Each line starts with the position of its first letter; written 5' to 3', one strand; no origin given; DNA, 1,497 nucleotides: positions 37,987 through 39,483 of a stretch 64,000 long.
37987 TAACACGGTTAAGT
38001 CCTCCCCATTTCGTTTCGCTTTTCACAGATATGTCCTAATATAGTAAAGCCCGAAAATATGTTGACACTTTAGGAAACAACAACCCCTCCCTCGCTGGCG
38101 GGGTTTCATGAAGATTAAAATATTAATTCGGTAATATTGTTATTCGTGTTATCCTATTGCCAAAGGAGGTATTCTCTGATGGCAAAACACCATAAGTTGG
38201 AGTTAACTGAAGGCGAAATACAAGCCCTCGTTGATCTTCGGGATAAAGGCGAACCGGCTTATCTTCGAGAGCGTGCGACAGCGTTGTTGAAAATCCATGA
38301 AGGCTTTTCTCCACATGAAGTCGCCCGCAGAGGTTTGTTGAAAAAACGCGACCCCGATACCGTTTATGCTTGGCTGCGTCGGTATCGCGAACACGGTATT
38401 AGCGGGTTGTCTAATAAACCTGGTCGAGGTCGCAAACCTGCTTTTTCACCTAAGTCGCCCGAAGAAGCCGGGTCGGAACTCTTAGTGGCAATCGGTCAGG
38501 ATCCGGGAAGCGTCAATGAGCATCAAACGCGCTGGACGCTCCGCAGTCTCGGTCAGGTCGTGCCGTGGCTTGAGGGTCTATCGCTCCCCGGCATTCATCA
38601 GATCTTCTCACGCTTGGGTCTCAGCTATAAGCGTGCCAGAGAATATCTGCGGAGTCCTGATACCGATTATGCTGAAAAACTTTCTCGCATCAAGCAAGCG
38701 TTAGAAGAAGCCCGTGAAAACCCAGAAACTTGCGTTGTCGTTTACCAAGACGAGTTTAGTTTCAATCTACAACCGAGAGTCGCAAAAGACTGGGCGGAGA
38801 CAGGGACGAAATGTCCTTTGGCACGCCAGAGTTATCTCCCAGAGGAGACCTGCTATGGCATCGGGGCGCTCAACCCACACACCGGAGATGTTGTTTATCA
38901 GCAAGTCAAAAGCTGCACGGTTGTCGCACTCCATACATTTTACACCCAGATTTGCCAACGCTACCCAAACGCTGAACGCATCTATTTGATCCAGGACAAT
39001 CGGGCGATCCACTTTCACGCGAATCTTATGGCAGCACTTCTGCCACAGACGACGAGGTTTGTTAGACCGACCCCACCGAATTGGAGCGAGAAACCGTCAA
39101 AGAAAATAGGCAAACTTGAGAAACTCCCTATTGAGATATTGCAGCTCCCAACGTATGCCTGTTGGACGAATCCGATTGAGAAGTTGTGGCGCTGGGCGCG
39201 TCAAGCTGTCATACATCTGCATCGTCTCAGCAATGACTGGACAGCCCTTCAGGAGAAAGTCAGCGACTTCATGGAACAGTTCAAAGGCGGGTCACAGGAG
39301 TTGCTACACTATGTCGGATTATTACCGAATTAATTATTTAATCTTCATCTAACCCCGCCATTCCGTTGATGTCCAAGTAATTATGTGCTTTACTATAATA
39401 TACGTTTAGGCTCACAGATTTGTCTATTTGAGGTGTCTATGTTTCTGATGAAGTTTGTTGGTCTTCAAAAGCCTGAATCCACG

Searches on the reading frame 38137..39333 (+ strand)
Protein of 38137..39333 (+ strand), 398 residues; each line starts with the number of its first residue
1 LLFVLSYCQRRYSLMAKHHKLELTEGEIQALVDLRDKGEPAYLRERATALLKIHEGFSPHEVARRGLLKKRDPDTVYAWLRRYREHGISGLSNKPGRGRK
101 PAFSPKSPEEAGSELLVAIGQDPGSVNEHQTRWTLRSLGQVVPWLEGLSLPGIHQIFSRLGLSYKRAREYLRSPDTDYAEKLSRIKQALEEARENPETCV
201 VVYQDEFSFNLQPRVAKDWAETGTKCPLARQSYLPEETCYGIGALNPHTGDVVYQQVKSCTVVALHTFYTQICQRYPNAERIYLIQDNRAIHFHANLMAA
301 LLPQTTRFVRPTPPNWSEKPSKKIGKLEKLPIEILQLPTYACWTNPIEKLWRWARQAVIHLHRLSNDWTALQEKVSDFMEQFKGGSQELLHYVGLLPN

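Call 29: search_protein_families(library=pfam, proteins=[window:38137-39333:+])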
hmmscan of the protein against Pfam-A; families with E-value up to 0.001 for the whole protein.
window:38137-39333:+ (398 aa): 6 families
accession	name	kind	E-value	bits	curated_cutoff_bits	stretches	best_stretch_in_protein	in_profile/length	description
PF13358.12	DDE_3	-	1.8e-19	70.5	28.6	1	201-364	2-139/146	DDE superfamily endonuclease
PF13565.12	HTH_32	-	5.7e-11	43.2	33.7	1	75-140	1-54/73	Homeodomain-like domain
PF13551.12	HTH_29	-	3.9e-08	33.7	28.1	1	46-105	1-60/64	Winged helix-turn helix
PF13384.12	HTH_23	-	3e-07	30.5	24.6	1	43-91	4-49/50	Homeodomain-like domain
PF13518.12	HTH_28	-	5.2e-07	30.1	25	1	72-99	25-52/52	Helix-turn-helix domain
PF06056.18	Terminase_5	-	9.3e-05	22.7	20.3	1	53-94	10-48/58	Putative ATPase subunit of terminase (gpP-like)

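Call 45: search_protein_families(library=ncbifam, proteins=[window:38137-39333:+])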
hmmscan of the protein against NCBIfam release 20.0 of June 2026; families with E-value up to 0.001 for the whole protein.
window:38137-39333:+ (398 aa): 2 families
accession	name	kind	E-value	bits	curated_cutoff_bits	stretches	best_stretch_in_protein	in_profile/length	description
NF033545.0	transpos_IS630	equivalog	1.5e-49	169.1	100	1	46-382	2-298/299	IS630 family transposase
NF033577.2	transpos_IS481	equivalog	9.8e-06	25.3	224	1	55-170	12-115/284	IS481 family transposase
